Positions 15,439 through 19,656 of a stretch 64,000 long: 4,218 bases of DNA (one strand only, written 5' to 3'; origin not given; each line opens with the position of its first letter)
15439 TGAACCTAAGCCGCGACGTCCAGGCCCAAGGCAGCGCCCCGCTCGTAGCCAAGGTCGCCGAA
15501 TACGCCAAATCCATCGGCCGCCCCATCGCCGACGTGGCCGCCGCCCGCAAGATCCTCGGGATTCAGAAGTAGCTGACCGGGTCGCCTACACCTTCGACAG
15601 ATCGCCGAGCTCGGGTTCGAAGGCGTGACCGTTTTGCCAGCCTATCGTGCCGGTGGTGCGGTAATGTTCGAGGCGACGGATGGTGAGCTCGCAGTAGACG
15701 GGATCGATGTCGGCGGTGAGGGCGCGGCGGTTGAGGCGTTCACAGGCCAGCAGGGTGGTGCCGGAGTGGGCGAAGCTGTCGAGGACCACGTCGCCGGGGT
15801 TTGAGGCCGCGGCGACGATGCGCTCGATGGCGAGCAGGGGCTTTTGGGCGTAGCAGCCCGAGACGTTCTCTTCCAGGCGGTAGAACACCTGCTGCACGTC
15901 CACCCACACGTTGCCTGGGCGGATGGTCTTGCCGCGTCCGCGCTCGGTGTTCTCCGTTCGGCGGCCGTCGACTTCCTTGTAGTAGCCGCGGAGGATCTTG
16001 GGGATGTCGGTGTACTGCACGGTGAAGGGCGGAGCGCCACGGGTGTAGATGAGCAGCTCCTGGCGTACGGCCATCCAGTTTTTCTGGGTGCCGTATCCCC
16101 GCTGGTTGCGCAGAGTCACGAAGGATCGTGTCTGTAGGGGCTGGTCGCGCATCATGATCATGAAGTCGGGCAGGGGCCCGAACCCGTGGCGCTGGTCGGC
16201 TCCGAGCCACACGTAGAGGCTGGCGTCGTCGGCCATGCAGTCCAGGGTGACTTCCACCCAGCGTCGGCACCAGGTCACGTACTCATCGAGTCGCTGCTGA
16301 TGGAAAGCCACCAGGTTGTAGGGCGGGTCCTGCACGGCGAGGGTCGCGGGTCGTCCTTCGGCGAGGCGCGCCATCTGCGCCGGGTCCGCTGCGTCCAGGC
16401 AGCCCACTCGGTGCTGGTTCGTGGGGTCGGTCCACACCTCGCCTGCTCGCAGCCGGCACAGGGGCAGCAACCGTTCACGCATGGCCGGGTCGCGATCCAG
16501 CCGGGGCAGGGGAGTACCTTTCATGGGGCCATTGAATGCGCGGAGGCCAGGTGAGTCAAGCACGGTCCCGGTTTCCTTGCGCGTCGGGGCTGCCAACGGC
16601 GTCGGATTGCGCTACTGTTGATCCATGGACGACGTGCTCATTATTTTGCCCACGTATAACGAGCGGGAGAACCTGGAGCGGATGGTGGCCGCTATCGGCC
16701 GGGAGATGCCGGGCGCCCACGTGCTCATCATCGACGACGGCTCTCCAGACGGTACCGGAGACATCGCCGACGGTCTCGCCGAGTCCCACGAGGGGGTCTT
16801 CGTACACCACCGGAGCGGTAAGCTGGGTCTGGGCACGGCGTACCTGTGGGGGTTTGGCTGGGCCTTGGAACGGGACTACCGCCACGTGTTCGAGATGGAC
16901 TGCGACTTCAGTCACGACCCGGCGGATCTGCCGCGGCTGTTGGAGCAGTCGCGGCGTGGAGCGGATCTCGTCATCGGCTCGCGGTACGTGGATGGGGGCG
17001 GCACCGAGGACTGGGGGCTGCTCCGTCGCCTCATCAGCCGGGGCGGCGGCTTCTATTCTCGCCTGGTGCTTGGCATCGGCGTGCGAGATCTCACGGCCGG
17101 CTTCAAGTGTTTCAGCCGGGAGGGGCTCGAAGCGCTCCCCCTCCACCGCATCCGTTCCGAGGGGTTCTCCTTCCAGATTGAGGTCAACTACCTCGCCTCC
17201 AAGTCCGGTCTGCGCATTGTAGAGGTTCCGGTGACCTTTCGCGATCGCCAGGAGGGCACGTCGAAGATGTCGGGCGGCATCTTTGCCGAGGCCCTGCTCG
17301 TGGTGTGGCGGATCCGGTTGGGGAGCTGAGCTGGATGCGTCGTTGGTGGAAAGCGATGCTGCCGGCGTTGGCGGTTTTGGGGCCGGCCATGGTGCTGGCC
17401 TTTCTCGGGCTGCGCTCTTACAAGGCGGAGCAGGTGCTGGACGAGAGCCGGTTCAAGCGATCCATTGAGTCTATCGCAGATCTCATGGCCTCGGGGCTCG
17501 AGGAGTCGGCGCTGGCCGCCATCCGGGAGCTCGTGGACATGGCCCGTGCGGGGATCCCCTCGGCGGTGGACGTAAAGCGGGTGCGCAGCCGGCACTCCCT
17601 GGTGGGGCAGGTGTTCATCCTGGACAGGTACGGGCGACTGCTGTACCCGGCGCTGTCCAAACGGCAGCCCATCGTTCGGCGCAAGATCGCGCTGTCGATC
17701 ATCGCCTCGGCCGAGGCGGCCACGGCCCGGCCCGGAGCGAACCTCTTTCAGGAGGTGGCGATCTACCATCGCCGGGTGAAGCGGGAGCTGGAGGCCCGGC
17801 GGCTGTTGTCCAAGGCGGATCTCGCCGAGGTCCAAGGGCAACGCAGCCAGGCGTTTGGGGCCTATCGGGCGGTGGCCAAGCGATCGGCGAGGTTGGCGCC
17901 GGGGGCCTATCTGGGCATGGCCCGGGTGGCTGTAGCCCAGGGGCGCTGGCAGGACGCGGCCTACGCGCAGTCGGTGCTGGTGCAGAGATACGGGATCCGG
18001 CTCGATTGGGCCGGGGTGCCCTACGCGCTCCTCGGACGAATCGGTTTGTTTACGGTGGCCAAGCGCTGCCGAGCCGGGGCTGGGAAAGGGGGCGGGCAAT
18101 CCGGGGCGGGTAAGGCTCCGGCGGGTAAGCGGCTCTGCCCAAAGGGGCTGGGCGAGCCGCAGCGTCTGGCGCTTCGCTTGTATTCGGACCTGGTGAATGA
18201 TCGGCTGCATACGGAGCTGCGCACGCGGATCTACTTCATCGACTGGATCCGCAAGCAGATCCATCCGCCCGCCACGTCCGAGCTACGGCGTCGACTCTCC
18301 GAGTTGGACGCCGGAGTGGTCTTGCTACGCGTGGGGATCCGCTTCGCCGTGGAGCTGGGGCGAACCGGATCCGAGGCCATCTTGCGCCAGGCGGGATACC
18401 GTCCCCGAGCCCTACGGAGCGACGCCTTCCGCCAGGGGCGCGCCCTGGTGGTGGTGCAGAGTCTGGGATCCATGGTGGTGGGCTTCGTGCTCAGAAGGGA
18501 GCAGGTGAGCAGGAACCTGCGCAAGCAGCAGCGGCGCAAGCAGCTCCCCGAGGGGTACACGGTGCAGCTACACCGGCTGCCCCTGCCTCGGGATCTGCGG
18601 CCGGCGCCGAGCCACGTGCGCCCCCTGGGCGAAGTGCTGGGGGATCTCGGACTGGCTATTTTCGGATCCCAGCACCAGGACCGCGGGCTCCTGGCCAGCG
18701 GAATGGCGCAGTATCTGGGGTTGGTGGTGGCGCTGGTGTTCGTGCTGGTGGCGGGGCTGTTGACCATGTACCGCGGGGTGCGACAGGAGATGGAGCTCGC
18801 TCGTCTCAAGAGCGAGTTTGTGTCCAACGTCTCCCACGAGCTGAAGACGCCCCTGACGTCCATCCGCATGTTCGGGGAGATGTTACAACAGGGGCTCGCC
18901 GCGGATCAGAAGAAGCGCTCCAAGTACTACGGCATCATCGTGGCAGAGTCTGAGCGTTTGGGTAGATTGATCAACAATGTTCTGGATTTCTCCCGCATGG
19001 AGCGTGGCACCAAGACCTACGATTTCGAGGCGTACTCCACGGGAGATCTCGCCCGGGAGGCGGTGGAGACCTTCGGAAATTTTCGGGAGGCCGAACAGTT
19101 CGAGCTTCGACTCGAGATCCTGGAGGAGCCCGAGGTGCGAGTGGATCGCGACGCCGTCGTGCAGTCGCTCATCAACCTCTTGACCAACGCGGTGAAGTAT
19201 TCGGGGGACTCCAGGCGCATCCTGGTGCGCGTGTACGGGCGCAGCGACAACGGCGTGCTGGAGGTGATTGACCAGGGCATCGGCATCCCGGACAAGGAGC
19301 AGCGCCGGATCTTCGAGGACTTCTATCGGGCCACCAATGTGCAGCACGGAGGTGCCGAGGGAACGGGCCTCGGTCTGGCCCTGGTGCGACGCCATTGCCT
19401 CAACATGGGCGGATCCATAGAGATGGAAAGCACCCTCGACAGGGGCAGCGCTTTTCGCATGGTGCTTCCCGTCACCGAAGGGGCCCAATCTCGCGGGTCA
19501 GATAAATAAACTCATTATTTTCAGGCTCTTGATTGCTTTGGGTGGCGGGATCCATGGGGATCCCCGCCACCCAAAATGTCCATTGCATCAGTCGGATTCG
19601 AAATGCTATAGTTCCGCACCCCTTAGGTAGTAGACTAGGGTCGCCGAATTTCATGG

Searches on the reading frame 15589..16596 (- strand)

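Call 25: search_protein_families(library=pfam, proteins=[window:15589-16596:-], max_evalue=0.00001)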
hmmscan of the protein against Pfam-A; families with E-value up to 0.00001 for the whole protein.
window:15589-16596:- (336 aa): 1 family
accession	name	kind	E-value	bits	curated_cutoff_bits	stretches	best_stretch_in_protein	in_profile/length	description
PF01555.25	N6_N4_Mtase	-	6.6e-26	92.1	26.7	1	86-305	3-219/221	DNA methylase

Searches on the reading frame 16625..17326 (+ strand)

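Call 25: search_protein_families(library=pfam, proteins=[window:16625-17326:+], max_evalue=0.00001)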
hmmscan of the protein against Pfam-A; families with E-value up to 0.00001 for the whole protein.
window:16625-17326:+ (234 aa): 1 family
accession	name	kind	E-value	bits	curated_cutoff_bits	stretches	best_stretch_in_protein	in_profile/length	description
PF00535.33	Glycos_transf_2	-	7.8e-28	97.9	23.3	1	6-169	2-165/168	Glycosyl transferase family 2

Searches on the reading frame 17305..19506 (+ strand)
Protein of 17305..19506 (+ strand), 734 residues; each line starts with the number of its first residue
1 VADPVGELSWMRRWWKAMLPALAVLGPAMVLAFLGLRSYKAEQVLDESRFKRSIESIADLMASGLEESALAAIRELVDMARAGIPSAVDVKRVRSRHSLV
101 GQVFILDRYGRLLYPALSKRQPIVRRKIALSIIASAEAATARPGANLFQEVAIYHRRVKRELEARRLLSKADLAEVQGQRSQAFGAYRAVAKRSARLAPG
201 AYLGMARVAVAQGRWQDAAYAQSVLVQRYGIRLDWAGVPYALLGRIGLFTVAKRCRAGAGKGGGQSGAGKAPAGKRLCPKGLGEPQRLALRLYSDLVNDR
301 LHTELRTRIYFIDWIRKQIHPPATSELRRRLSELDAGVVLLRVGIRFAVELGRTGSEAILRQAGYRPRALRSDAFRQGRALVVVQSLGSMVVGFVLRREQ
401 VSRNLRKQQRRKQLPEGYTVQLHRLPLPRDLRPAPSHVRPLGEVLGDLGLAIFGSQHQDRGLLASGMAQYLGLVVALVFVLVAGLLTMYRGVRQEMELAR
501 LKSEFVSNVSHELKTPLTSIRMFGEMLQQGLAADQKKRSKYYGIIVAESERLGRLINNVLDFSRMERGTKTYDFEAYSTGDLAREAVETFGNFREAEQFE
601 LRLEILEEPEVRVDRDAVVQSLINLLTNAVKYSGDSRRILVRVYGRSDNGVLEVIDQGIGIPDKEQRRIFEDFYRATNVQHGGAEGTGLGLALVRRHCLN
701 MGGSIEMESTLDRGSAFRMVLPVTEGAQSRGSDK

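Call 25: search_protein_families(library=pfam, proteins=[window:17305-19506:+], max_evalue=0.00001)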
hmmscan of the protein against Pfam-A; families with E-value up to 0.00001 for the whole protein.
window:17305-19506:+ (734 aa): 2 families
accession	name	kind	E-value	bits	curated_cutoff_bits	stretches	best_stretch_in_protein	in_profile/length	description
PF02518.31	HATPase_c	-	3.1e-25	89.2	26.4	1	614-724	2-110/111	Histidine kinase-, DNA gyrase B-, and HSP90-like ATPase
PF00512.31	HisKA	-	4.3e-20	72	26.9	1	502-568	2-66/66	His Kinase A (phospho-acceptor) domain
